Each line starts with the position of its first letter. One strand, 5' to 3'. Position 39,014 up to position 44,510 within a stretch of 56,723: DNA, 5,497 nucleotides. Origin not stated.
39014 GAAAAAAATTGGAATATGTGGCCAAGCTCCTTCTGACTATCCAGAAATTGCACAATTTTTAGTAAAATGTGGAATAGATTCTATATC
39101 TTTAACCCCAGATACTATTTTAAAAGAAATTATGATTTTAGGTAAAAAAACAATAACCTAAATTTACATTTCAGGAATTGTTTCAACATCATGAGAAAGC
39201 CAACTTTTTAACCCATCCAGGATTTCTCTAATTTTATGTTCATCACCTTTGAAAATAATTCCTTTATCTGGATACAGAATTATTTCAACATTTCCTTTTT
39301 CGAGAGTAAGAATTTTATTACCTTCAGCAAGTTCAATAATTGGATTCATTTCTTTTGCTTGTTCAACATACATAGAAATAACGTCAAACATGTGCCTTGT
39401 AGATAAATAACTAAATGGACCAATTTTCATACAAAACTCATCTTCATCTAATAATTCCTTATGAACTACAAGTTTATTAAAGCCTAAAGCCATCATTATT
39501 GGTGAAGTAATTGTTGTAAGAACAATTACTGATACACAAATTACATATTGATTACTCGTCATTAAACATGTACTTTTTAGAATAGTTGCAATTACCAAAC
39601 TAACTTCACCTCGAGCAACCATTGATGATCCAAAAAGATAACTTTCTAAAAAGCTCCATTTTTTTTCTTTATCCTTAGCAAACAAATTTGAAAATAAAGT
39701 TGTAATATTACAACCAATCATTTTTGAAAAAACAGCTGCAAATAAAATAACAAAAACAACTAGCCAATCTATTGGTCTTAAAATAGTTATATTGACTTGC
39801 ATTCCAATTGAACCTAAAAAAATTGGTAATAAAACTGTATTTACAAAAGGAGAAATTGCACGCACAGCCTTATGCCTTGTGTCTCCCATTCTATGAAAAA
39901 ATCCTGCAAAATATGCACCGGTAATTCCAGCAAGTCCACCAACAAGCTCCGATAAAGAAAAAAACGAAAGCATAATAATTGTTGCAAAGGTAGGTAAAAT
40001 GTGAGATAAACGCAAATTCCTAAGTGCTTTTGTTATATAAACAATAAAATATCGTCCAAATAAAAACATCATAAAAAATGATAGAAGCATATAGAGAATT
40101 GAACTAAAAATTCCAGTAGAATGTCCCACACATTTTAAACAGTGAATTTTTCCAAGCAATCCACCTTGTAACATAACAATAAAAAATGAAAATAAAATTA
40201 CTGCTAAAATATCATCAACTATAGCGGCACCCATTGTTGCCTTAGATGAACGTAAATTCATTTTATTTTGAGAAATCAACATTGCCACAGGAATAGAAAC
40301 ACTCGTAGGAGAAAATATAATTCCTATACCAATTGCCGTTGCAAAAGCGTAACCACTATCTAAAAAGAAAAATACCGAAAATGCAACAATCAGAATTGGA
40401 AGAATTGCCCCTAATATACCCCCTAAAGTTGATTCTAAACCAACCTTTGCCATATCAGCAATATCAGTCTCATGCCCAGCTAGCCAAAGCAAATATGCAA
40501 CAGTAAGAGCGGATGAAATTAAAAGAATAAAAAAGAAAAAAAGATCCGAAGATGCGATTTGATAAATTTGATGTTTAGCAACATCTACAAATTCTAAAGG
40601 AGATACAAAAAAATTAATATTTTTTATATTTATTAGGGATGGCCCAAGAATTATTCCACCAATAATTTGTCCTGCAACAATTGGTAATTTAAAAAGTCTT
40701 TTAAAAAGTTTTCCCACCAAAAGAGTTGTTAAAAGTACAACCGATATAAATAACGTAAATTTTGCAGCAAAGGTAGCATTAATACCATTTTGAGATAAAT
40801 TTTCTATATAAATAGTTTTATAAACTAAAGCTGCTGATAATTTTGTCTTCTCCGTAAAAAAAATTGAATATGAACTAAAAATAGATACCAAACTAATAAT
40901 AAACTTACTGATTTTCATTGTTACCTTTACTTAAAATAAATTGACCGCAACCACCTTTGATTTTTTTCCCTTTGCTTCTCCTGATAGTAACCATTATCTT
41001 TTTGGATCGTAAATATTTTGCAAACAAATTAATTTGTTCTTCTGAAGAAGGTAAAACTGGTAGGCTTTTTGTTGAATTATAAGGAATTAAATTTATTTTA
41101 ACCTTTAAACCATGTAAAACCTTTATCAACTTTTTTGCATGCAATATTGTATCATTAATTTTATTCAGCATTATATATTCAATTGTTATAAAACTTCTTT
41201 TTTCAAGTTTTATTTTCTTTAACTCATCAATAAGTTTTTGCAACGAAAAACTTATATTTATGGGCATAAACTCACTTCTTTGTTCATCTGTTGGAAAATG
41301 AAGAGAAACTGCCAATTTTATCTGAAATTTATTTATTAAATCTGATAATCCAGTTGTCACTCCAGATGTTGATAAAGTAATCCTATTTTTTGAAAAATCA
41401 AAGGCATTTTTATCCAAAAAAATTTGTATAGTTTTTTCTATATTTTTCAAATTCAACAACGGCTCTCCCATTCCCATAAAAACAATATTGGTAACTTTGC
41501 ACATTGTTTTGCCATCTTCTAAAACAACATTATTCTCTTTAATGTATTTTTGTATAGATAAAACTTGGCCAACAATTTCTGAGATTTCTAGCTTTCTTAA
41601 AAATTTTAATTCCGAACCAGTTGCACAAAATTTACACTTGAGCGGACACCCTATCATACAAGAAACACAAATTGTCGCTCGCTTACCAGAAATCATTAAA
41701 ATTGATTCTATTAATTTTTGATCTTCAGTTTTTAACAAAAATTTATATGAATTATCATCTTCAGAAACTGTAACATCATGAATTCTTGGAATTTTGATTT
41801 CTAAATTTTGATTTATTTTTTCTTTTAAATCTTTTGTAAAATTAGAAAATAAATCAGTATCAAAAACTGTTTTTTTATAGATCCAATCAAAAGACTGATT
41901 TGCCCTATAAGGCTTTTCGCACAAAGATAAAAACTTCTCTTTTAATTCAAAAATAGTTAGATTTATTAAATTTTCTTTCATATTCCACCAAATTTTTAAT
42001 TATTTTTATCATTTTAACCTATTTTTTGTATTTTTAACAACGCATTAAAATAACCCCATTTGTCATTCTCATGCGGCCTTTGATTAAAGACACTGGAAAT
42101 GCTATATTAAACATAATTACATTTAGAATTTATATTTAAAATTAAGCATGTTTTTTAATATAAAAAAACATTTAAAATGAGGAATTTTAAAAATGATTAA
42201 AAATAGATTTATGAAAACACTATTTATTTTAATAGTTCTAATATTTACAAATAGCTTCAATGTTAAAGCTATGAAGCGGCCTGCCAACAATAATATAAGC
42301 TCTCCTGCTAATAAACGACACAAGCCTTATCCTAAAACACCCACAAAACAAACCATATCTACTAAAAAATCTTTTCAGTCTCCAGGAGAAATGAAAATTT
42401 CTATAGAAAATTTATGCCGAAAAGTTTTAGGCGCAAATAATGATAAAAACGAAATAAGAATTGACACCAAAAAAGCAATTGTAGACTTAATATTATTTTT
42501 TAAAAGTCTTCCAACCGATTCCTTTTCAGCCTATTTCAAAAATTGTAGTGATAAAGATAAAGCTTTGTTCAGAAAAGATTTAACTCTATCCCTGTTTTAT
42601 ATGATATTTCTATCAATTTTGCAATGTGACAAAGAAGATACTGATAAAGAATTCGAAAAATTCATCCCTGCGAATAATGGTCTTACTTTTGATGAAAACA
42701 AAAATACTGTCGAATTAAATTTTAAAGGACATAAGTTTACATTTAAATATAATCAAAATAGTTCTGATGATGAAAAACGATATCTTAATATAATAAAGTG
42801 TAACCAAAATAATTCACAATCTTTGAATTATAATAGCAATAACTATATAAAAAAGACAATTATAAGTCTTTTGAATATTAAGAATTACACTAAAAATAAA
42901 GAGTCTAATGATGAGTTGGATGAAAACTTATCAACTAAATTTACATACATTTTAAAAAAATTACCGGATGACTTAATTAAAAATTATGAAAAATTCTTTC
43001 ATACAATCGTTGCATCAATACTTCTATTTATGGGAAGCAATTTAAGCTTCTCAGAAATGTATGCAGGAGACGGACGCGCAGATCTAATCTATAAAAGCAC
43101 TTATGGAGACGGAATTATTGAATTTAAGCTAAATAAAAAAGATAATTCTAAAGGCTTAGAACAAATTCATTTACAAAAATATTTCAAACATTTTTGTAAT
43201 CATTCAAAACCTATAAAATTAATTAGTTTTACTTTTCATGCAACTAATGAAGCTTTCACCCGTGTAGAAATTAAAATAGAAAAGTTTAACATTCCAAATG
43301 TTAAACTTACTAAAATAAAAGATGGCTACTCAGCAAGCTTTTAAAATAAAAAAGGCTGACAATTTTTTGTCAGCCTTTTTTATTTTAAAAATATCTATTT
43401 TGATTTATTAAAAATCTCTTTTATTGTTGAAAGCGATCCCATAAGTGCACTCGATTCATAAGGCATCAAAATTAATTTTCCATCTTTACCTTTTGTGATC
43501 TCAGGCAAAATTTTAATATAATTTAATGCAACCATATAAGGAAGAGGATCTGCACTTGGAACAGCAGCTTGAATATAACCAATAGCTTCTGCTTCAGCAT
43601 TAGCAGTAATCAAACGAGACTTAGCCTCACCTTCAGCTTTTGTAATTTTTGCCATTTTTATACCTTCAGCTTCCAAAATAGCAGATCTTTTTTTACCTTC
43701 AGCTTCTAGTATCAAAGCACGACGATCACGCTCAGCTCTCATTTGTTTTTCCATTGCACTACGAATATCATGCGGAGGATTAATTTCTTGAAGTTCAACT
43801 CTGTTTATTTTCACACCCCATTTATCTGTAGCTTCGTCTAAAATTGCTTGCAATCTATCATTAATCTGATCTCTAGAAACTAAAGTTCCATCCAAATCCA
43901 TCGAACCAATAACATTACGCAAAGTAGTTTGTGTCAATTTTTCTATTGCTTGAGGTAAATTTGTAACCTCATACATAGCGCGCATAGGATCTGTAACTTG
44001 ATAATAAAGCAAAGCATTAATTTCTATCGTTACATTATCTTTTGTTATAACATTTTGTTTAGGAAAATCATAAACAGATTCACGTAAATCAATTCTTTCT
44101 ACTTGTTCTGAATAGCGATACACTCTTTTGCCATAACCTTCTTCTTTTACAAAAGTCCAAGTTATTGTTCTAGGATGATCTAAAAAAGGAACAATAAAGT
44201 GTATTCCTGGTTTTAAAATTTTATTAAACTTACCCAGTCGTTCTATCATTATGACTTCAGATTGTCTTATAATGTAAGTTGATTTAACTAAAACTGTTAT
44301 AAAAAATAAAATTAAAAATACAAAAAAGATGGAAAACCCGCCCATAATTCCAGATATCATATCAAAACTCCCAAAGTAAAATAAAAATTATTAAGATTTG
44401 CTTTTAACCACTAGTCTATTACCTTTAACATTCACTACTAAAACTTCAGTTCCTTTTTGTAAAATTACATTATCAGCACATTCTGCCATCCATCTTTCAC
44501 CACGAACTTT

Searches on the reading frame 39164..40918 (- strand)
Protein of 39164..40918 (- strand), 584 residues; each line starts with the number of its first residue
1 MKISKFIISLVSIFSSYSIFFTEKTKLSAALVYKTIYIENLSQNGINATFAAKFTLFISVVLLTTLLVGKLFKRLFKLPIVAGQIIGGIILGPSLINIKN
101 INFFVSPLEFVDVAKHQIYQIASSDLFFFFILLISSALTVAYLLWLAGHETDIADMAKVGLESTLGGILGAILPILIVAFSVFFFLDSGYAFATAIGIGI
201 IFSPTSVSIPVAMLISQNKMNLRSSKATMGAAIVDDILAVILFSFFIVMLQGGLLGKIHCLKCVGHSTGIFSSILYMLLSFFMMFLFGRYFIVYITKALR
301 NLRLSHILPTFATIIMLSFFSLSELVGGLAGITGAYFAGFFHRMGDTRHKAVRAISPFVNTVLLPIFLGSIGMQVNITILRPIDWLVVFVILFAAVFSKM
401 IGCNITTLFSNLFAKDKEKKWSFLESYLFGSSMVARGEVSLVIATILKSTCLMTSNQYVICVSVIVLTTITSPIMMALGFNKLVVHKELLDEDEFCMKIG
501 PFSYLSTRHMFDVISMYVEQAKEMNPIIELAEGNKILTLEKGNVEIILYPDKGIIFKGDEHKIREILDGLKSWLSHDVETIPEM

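Call 73: search_protein_families(library=pfam, proteins=[window:39164-40918:-], max_evalue=0.00001)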
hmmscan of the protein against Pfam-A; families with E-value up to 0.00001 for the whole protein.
window:39164-40918:- (584 aa): 1 family
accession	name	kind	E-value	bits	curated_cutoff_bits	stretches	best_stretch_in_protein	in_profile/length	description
PF00999.27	Na_H_Exchanger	-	1.3e-44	153.1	26.2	1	64-476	2-374/375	Sodium/hydrogen exchanger, transmembrane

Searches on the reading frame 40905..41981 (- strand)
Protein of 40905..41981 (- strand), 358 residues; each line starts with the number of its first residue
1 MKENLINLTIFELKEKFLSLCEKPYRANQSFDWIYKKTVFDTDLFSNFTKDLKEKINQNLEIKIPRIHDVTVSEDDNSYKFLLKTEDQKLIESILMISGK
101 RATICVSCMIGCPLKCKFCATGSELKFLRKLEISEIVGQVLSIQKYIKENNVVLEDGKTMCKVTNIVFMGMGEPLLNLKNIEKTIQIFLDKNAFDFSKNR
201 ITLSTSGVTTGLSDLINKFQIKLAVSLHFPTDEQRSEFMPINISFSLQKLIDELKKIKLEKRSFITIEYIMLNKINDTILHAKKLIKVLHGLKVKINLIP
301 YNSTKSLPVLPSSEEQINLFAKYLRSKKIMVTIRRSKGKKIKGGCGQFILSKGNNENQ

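Call 73: search_protein_families(library=pfam, proteins=[window:40905-41981:-], max_evalue=0.00001)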
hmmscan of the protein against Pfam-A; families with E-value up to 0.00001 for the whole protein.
window:40905-41981:- (358 aa): 2 families
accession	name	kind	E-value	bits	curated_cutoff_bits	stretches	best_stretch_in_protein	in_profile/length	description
PF21016.3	RlmN_N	-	4.4e-13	49.2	24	1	4-62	2-60/60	Ribosomal RNA large subunit methyltransferase N-terminal domain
PF04055.27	Radical_SAM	-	2.2e-10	41.4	29.5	1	108-277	3-156/166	Radical SAM superfamily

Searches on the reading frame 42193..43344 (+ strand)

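Call 73: search_protein_families(library=pfam, proteins=[window:42193-43344:+], max_evalue=0.00001)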
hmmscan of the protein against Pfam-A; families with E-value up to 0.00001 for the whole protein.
window:42193-43344:+ (383 aa): 1 family
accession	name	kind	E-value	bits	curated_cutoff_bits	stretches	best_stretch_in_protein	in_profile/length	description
PF08011.17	PDDEXK_9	-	1.7e-07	31.6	25.5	1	265-351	2-98/105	PD-(D/E)XK nuclease superfamily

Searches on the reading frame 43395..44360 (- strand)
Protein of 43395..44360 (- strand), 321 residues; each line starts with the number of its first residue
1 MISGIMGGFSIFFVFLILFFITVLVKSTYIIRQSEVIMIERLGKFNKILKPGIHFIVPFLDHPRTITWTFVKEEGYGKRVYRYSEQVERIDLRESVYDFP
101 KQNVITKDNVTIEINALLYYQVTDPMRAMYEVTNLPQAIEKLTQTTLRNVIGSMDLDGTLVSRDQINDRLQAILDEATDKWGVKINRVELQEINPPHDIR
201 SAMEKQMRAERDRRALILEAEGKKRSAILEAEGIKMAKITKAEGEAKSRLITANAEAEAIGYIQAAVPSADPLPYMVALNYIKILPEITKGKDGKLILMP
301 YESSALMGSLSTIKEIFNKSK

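Call 73: search_protein_families(library=pfam, proteins=[window:43395-44360:-], max_evalue=0.00001)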
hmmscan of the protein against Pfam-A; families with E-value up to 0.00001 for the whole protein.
window:43395-44360:- (321 aa): 1 family
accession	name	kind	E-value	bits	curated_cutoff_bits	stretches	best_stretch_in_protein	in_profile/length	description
PF01145.31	Band_7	-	1.3e-43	149.5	23.6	1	30-223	2-175/176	SPFH domain / Band 7 family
